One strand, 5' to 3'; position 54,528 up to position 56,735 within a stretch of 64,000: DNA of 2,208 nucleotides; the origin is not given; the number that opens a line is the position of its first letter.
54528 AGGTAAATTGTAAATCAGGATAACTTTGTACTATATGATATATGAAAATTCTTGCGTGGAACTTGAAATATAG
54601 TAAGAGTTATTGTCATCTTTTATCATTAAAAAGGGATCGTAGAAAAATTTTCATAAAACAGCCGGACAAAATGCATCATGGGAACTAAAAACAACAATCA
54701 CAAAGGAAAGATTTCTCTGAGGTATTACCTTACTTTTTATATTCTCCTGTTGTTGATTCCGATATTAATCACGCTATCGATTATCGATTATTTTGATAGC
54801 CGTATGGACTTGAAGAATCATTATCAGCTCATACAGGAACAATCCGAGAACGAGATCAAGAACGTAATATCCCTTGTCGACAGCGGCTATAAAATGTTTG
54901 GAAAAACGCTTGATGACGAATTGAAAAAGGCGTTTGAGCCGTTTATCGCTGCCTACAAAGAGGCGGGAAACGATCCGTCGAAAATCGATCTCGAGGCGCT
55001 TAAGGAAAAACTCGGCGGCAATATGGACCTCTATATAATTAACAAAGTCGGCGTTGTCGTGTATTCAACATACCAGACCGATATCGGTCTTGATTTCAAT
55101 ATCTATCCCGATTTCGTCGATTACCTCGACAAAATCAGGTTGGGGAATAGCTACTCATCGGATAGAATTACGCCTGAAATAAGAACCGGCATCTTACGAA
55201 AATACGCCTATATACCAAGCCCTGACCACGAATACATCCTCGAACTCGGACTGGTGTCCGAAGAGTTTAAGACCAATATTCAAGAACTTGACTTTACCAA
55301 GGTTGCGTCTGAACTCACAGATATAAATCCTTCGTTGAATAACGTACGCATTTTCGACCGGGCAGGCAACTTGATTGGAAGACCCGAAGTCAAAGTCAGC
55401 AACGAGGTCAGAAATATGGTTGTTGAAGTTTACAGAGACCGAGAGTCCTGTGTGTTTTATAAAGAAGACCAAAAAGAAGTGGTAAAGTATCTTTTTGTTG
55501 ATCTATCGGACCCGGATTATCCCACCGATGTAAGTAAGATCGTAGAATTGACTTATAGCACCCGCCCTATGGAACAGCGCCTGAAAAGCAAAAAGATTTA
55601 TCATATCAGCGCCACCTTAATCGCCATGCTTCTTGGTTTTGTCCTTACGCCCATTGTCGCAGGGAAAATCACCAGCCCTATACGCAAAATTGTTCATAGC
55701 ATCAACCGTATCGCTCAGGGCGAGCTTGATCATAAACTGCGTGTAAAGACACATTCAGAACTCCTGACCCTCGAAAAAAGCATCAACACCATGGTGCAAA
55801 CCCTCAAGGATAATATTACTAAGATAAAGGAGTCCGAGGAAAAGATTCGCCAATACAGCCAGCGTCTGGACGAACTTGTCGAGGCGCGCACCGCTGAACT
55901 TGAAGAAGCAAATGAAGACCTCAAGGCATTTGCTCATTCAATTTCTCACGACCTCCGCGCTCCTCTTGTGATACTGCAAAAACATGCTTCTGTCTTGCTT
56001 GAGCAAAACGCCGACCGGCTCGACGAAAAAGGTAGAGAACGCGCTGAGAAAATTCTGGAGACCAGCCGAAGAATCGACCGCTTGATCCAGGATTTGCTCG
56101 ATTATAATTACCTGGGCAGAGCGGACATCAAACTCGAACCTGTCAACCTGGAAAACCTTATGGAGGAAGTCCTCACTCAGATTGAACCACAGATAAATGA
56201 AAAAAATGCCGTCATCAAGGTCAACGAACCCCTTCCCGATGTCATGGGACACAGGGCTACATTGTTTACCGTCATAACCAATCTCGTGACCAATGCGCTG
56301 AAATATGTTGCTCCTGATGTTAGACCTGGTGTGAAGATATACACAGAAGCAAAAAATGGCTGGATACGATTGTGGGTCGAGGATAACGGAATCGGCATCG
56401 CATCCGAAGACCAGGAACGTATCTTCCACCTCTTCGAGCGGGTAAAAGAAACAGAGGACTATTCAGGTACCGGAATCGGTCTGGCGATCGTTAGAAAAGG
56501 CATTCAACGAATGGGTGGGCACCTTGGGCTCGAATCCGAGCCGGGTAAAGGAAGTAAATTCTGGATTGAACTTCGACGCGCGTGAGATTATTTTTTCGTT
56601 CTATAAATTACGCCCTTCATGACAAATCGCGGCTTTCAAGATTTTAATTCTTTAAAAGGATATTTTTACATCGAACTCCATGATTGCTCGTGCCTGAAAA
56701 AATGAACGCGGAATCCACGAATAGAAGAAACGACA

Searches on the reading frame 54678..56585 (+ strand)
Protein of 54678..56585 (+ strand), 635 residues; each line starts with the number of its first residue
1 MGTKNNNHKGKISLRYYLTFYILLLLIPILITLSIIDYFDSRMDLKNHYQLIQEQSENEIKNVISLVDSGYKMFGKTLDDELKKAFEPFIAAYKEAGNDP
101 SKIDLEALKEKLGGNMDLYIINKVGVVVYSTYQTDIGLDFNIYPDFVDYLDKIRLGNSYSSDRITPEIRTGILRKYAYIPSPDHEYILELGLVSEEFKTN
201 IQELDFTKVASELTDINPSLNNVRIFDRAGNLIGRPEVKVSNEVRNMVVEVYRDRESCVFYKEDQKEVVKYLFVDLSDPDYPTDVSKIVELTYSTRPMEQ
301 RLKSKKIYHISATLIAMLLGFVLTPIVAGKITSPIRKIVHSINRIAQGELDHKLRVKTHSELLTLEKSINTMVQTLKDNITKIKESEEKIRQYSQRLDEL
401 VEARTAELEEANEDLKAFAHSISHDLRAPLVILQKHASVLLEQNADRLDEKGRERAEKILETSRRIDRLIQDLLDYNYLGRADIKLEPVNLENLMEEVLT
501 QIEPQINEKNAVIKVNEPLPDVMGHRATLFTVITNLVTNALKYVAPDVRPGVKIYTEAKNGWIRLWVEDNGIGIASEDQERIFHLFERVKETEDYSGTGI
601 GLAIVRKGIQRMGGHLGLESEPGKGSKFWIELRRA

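Call 57: search_protein_families(library=pfam, proteins=[window:54678-56585:+], max_evalue=0.00001)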
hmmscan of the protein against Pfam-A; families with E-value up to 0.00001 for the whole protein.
window:54678-56585:+ (635 aa): 3 families
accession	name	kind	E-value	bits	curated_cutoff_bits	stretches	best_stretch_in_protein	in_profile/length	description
PF02518.31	HATPase_c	-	2.8e-25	89.3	26.4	1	526-633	3-108/111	Histidine kinase-, DNA gyrase B-, and HSP90-like ATPase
PF00672.30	HAMP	-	1.9e-11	44.6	25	1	327-377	2-52/53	HAMP domain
PF00512.31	HisKA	-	4.4e-11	43.1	26.9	1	416-477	3-61/66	His Kinase A (phospho-acceptor) domain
